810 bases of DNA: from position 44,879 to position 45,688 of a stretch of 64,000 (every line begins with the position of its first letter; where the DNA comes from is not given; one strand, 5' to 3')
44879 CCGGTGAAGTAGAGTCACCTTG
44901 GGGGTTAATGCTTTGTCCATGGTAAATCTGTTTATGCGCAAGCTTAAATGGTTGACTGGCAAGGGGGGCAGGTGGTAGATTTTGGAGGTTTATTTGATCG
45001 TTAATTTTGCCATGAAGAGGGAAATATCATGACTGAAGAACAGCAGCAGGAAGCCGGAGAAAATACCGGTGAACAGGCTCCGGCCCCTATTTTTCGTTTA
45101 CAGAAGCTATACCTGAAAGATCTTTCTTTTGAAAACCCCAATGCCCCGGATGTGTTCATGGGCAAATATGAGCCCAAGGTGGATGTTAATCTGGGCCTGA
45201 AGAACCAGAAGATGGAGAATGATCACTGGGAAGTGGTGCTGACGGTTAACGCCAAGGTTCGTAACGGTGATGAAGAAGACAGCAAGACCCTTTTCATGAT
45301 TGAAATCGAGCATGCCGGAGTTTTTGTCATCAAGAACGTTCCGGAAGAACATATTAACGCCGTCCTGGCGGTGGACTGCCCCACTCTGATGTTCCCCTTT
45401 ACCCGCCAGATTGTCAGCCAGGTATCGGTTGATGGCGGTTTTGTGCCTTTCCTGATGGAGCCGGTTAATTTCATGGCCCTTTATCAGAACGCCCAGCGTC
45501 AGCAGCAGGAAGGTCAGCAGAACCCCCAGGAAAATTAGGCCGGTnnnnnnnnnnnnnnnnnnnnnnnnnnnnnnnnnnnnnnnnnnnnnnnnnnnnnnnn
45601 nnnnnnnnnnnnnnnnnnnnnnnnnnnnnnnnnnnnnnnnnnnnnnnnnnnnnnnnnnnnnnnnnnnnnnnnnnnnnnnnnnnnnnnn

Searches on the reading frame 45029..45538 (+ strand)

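Call 70: search_protein_families(library=pfam, proteins=[window:45029-45538:+], max_evalue=0.00001)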
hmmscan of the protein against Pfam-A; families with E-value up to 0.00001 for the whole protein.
window:45029-45538:+ (169 aa): 1 family
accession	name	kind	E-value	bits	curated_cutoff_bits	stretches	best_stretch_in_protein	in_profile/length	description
PF02556.19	SecB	-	1.3e-50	171.4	26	1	16-159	2-141/141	Preprotein translocase subunit SecB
